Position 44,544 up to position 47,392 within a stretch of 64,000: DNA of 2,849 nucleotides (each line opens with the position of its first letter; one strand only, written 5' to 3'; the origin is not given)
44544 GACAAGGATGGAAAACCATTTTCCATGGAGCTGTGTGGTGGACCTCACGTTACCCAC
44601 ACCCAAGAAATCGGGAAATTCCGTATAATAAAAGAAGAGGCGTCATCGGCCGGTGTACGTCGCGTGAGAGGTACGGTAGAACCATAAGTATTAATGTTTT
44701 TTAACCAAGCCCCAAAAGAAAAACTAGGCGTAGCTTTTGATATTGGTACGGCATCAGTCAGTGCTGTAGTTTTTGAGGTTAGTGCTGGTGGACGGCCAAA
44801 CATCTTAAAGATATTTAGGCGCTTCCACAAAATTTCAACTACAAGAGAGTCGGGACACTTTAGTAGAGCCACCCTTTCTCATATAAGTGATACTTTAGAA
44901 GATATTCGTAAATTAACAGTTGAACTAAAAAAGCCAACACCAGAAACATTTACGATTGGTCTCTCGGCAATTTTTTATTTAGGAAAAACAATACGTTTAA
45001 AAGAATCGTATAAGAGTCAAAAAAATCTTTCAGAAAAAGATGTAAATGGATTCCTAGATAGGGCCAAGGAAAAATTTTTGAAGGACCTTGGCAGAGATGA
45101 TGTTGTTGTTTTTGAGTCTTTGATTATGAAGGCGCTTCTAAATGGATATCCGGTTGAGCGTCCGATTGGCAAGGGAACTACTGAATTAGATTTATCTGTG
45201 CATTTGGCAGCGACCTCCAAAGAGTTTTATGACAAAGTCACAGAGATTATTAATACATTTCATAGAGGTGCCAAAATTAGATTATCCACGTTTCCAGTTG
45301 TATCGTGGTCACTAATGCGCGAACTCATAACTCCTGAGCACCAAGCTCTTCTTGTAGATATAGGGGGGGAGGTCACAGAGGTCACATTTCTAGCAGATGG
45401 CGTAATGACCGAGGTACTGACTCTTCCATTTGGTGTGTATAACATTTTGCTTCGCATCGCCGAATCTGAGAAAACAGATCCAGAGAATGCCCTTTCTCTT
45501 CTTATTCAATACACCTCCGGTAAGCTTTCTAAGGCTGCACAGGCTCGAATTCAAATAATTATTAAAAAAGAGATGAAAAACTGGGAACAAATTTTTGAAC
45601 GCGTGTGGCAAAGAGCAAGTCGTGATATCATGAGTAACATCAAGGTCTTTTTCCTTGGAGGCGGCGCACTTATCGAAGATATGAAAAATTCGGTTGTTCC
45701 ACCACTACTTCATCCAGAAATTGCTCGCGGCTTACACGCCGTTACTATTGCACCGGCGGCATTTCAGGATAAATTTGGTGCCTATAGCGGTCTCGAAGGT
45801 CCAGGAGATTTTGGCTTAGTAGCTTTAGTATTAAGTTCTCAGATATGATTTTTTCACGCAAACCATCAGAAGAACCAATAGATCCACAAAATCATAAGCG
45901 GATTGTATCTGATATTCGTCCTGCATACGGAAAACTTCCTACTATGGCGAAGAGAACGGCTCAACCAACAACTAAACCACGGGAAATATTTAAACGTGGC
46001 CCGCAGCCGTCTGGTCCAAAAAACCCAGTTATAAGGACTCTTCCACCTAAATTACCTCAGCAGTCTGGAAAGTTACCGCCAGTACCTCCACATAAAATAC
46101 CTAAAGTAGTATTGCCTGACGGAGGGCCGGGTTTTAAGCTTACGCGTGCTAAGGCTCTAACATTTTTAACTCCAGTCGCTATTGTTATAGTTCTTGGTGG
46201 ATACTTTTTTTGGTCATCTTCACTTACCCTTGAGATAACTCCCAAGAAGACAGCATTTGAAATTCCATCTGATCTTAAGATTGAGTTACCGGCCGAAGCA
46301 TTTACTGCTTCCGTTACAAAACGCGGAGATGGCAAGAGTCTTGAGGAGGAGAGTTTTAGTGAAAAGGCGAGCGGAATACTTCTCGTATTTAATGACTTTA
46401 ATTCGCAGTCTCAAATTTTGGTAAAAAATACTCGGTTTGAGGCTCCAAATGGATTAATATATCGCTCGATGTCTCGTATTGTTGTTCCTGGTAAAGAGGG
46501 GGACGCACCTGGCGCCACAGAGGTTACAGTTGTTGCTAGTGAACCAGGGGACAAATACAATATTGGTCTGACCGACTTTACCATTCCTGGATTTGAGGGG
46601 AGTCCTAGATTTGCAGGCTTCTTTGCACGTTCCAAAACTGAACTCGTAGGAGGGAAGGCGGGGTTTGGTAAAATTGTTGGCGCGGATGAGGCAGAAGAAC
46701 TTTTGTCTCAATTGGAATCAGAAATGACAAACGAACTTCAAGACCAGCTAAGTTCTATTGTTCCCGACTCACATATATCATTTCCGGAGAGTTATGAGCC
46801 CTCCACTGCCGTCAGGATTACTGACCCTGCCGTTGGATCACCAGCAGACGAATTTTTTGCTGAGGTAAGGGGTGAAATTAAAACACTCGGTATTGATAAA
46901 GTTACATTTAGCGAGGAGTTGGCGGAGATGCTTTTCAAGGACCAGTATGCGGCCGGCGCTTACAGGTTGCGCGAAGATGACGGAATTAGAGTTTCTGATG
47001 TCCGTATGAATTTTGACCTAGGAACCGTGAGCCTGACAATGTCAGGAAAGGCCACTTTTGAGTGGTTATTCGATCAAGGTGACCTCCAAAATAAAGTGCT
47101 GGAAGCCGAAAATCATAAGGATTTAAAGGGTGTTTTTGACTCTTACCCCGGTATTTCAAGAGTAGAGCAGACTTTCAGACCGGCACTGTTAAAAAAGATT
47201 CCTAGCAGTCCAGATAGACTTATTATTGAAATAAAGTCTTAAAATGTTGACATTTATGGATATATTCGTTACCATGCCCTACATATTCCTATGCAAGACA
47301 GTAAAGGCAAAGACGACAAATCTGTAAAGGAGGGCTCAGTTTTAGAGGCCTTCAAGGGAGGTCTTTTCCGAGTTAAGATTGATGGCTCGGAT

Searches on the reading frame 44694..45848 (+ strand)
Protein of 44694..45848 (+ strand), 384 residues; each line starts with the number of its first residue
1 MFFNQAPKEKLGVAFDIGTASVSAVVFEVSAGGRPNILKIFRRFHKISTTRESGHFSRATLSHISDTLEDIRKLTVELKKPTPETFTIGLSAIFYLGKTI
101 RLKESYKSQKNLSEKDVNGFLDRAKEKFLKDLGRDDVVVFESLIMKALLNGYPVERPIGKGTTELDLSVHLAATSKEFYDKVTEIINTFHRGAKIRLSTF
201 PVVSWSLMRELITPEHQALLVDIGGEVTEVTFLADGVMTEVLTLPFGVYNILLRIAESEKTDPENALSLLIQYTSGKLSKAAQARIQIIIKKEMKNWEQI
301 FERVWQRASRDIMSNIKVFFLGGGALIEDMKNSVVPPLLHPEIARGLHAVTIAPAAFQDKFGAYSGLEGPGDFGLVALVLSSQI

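Call 75: search_protein_families(library=pfam, proteins=[window:44694-45848:+], max_evalue=0.01)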
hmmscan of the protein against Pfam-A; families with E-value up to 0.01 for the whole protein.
window:44694-45848:+ (384 aa): 2 families
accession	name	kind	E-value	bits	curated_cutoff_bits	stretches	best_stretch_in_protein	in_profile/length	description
PF14450.12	FtsA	-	2.3e-05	25.2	31.8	1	220-330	2-95/127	Cell division protein FtsA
PF06723.19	MreB_Mbl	-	0.0021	17.4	27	0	275-333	239-292/327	MreB/Mbl protein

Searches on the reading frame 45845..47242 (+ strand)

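Call 75: search_protein_families(library=pfam, proteins=[window:45845-47242:+], max_evalue=0.01)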
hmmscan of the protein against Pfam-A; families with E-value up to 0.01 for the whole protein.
window:45845-47242:+ (465 aa): 1 family
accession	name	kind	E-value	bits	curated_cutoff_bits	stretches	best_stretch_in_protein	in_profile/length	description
PF21110.3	GlxA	-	0.0089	17.1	27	0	174-232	1-62/105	GlxA beta barrel domain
